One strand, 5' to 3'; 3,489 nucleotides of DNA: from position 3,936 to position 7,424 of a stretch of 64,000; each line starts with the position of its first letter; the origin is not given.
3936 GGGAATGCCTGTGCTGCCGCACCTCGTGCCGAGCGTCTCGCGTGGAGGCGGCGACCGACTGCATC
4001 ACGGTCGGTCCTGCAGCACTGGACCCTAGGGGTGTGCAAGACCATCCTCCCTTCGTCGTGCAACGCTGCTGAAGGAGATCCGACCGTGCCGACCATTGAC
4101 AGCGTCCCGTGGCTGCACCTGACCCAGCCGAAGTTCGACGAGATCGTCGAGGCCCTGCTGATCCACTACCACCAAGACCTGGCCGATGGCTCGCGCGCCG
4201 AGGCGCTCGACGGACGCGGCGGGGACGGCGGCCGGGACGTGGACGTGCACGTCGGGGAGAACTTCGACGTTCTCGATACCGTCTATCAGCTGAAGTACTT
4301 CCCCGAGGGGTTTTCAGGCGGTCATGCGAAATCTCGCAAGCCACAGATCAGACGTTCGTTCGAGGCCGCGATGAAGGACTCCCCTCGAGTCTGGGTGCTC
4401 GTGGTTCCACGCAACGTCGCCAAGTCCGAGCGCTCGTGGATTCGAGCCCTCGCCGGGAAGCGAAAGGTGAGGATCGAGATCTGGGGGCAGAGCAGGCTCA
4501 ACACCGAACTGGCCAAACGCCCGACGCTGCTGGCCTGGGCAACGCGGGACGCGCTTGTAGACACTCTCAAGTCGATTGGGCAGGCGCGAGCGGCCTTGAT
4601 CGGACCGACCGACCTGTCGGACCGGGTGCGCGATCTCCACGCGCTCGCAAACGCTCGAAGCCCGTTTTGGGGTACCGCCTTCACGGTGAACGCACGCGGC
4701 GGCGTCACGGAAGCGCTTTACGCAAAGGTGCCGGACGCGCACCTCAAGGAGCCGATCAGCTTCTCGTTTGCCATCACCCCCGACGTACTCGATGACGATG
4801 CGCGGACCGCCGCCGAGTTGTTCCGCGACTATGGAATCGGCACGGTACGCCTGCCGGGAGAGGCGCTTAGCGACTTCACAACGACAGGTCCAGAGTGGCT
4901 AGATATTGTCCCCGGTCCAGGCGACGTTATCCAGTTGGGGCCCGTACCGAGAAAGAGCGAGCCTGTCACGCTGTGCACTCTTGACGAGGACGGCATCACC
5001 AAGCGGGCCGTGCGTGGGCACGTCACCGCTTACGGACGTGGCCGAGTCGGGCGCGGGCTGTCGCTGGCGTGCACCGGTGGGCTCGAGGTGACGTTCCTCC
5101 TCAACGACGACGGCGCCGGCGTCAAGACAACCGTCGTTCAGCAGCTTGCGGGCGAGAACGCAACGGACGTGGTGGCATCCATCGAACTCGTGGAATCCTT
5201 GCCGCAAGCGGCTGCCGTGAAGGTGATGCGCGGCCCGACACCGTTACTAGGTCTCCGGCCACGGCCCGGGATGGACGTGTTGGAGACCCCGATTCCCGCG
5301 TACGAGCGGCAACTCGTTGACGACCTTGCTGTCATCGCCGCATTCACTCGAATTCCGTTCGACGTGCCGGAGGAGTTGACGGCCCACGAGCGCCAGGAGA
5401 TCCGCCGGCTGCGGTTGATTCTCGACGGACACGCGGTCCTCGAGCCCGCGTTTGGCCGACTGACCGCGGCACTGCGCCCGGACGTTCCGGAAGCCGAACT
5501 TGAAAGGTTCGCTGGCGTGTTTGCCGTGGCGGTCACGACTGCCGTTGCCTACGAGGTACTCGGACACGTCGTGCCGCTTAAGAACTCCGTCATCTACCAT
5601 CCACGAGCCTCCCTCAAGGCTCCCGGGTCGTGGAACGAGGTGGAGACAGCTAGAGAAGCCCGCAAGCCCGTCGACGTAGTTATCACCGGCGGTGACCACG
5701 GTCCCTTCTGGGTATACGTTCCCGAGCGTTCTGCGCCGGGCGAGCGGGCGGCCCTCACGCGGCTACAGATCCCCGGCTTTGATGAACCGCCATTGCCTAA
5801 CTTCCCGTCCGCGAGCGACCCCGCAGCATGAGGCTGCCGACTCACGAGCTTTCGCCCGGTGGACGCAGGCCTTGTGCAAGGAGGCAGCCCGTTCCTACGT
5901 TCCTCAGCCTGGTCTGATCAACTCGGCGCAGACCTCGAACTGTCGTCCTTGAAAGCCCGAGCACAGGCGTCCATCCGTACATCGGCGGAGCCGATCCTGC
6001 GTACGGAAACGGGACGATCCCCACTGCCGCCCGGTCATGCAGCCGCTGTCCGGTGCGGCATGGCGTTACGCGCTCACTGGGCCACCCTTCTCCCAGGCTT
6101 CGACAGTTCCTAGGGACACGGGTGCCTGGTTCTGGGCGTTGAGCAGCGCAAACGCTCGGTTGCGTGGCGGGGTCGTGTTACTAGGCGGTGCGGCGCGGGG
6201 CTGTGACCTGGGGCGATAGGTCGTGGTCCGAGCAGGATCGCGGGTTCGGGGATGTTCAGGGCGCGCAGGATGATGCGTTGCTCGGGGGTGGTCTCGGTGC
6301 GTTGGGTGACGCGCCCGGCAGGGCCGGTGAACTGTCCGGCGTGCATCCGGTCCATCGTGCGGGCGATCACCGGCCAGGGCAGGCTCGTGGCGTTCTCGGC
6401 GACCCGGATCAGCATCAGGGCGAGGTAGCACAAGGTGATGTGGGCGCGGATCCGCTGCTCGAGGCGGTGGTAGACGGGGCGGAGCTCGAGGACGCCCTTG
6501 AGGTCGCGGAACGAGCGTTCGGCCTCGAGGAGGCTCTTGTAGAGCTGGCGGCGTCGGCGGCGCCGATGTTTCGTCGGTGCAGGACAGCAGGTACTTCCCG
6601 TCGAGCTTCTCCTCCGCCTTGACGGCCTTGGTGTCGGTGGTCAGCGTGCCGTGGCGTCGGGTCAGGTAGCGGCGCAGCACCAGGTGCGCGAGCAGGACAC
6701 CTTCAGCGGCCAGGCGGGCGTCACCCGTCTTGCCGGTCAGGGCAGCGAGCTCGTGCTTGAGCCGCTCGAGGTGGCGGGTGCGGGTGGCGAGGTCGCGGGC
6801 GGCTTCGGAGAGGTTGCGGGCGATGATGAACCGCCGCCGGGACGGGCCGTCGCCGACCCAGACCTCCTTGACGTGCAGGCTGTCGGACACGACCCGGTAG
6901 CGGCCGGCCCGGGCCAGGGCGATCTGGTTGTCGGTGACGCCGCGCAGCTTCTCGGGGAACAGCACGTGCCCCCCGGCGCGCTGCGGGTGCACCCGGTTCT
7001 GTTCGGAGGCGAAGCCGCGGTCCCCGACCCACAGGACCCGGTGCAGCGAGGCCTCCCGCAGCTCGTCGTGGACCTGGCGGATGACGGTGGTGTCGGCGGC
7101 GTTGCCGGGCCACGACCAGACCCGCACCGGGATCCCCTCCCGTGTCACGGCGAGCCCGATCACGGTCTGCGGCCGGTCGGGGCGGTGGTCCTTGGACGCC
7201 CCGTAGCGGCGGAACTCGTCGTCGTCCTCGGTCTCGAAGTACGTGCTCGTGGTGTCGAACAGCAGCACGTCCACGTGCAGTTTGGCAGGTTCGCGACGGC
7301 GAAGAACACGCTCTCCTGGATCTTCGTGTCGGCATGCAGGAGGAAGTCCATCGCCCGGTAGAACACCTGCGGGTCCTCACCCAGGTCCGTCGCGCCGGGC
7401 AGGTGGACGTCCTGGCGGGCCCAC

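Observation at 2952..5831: Divergent pair of Mrr-type nuclease-domain fusion proteins in an AT-richer islet: candidate undescribed defence system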

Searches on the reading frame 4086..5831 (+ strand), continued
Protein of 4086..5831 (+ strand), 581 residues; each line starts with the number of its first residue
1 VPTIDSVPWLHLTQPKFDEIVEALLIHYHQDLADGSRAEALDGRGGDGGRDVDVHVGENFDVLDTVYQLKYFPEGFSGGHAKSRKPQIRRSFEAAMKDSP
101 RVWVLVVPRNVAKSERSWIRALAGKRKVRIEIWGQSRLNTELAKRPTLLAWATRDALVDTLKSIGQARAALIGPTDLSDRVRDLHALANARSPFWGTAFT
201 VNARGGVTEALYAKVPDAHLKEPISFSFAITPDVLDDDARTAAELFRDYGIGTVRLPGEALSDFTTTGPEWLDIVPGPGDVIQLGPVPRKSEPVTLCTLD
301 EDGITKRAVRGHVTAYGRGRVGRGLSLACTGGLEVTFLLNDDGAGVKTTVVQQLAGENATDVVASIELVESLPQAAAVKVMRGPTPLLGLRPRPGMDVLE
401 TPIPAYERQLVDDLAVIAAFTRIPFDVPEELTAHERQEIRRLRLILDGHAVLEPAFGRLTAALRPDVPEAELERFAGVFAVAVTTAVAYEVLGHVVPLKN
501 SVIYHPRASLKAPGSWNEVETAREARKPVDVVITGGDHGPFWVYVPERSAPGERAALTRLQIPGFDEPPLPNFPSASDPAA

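Call 70: fold_search(model_id=the predicted structure, library=viral)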
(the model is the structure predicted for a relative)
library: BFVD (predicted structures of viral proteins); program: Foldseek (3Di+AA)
matches with E <= 10: 771; with E <= 0.001: 2
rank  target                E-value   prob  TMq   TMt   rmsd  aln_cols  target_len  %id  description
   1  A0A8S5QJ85            7.0e-06  1.00  0.18  0.34  23.4       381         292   10  Restriction endonuclease [Siphoviridae sp. ctezl47]
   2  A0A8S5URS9            7.0e-04  1.00  0.17  0.29   3.7       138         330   16  Restriction endonuclease [Siphoviridae sp. cthae16]
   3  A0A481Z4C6            5.2e-03  0.93  0.14  0.27  18.9       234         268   11  DNA-directed RNA polymerase subunit 5 [Pithovirus LCPAC101]
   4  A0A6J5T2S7            1.0e-02  0.97  0.14  0.43   7.7       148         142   11  PD-(D/E)XK nuclease domain-containing protein [uncultured Caudovirales phage]
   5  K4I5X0                1.1e-02  0.97  0.17  0.37   9.1       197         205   15  Uncharacterized protein [Salmonella phage STML-198]
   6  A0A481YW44            1.3e-02  0.80  0.12  0.29  19.8       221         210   11  DNA-directed RNA polymerase subunit 5 [Marseillevirus LCMAC201]
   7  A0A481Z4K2            1.4e-02  0.97  0.17  0.20  19.2       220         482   12  Uncharacterized protein [Pithovirus LCPAC201]
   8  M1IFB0                1.4e-02  0.09  0.07  0.10  24.7       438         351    9  (no name in the UniProt tables at hand)
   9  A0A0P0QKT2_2          1.9e-02  0.11  0.08  0.04  22.5       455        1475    8  (no name in the UniProt tables at hand)
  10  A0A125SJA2            2.6e-02  0.90  0.16  0.26  11.3       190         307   13  (no name in the UniProt tables at hand)
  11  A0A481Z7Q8            2.6e-02  0.85  0.11  0.22  11.2       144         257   10  DNA-directed RNA polymerase subunit 5 [Pithovirus LCPAC304]
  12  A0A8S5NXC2            2.9e-02  0.06  0.08  0.10  52.0       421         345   10  Minor structural protein [Siphoviridae sp. ctVzN31]
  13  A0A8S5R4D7            3.1e-02  0.96  0.15  0.32   7.7       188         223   14  Uncharacterized protein [Podoviridae sp. ct8nN1]
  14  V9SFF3                3.1e-02  0.89  0.15  0.38  16.6       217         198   12  DNA-directed RNA polymerase subunit RPB5 [Tunisvirus fontaine2]
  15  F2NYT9                4.8e-02  0.97  0.15  0.42   4.9       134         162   16  Complete DpAV4 genome [Diadromus pulchellus ascovirus 4a]
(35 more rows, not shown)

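Call 75: search_dna_similar(query=window:4086-5828:+, collection=plasmids, mode=protein, max_rows=12)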
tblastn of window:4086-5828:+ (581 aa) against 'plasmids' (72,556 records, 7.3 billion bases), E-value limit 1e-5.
Records with a match: 17; places in all: 17; records where one place covers at least 80% of the query: 2.
Best place of each record, by identity: <60% 17.
By first word of the organism name: Streptomyces 8; Curtobacterium 4; Mycolicibacterium 2; Citricoccus 1; Nocardia 1; Frondihabitans 1.
By predicted mobility (MOB-suite, as given by PLSDB): non-mobilizable 16; mobilizable 1.
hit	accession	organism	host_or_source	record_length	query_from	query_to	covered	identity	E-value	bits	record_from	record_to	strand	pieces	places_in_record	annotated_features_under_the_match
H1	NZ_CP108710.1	Streptomyces canus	-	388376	6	568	97%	29.8%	1e-30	135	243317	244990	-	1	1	hypothetical protein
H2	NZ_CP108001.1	Streptomyces sp. NBC_00342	-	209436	6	516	88%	29.5%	1e-28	129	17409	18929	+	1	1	hypothetical protein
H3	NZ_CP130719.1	Streptomyces sp. NBC_01334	-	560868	4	454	78%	33.0%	9e-32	139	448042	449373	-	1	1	hypothetical protein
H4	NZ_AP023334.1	Mycolicibacterium sp. TY66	-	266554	6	454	77%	31.9%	2e-37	156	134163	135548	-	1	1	hypothetical protein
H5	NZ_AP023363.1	Mycolicibacterium sp. TY81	-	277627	6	454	77%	31.9%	2e-37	156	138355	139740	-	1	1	hypothetical protein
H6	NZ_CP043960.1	Streptomyces tendae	microorganism,soil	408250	6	458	77%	29.4%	7e-21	128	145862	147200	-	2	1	hypothetical protein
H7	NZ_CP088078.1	Curtobacterium sp. C1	-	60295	4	431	74%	30.9%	3e-27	125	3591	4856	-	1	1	hypothetical protein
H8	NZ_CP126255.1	Curtobacterium sp. MCSS17_016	-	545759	7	342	58%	35.6%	4e-33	143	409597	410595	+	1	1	hypothetical protein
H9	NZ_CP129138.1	Streptomyces sp. HUAS CB01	microorganism,rhizosphere soil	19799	14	454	76%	26.5%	2e-21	107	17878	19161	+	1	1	hypothetical protein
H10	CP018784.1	Curtobacterium pusillum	Zea mays,cell culture,root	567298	6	342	58%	34.2%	4e-31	137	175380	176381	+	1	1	record has no annotation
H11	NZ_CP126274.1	Curtobacterium sp. MCBD17_040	-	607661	5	342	58%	34.1%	5e-28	127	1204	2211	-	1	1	hypothetical protein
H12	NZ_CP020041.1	Streptomyces sp. 3211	pure culture,soil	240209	6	368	57%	34.1%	3e-24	159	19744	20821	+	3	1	hypothetical protein (x2)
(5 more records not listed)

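Call 82: search_protein_families(library=phrogs, proteins=[window:4086-5828:+], max_evalue=0.1)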
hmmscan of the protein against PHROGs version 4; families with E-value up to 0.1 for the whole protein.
window:4086-5828:+ (581 aa): 0 families

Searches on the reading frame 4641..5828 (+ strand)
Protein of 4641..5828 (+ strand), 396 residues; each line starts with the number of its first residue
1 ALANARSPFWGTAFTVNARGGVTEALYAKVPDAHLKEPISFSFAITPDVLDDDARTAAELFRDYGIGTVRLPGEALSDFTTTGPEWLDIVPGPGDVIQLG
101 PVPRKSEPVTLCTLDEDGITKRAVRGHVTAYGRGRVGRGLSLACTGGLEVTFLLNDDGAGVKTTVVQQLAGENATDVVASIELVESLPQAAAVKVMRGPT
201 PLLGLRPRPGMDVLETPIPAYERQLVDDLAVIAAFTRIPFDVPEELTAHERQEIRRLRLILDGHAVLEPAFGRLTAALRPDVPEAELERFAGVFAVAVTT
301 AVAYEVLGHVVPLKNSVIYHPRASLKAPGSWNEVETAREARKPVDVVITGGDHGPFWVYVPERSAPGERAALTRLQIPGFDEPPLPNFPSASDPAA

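Call 57: search_protein_representatives(alignment_id=A3)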
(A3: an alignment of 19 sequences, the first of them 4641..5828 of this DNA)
Query: 19 sequences, 392 profile positions. Proteins with E-value up to 0.001 (for the whole library): 1569; up to 1e-10: 828; up to 1e-30: 310. The best 150 are listed.
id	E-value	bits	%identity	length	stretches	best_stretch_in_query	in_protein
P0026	1.6e-130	451.6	-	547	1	1-387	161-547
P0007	3.4e-122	424.2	-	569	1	2-389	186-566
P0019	1.2e-121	422.4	-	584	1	2-390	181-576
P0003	7.8e-119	413.1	-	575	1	2-390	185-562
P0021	2.2e-117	408.4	-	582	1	1-389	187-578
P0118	1.6e-103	362.7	-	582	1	2-387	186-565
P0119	2.2e-100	352.4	-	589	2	2-381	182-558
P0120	2.4e-100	352.3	-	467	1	1-386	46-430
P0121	6.6e-100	350.8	-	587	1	3-385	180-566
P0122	7.7e-100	350.6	-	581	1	2-387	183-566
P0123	1.1e-99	350.1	-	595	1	2-388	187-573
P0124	1.9e-98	346.0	-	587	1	2-388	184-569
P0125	5.9e-98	344.4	-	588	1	2-388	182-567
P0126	1.0e-97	343.7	-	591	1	2-389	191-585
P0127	2.6e-97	342.3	-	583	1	3-389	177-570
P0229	9.4e-75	268.0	-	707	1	7-387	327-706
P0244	2.3e-71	256.9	-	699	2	2-158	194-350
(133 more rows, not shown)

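Call 81: search_solved_structures(query=A3, max_evalue=10)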
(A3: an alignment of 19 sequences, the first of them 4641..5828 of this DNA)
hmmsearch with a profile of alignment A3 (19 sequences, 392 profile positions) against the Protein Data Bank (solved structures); distinct sequences matched with E-value up to 10: 0.

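Call 82: search_protein_families(library=phrogs, proteins=[window:4641-5828:+], max_evalue=0.1)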
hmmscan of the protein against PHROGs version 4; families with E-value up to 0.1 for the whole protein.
window:4641-5828:+ (396 aa): 0 families

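Call 84: search_protein_families(library=pfam, proteins=[P0229, P0244], max_evalue=0.01)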
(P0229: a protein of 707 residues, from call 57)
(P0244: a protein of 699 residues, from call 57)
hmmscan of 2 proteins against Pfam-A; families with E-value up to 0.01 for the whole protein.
P0229 (707 aa): 0 families

P0244 (699 aa): 1 family
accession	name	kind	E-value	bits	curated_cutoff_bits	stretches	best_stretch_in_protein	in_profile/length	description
PF04471.18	Mrr_cat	-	0.0002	21.9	21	1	8-112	3-99/115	Restriction endonuclease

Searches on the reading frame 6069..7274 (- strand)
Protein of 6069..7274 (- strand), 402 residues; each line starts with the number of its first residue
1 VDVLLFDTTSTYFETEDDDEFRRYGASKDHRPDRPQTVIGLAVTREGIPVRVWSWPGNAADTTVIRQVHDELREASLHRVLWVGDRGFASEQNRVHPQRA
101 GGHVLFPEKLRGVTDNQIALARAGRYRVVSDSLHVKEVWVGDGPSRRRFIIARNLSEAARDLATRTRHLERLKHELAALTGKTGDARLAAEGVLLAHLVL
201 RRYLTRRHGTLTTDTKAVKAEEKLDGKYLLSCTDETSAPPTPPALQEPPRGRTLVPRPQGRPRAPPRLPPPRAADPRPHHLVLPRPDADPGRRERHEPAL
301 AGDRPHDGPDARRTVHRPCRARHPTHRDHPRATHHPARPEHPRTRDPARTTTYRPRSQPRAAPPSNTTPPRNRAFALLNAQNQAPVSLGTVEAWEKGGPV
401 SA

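Call 38: search_protein_families(library=pfam, proteins=[window:6069-7274:-], max_evalue=0.001)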
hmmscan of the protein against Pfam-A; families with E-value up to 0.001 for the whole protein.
window:6069-7274:- (402 aa): 1 family
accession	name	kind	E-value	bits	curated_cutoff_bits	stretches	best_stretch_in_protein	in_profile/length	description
PF01609.27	DDE_Tnp_1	-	3.2e-05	24.2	23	1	2-111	5-109/200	Transposase DDE domain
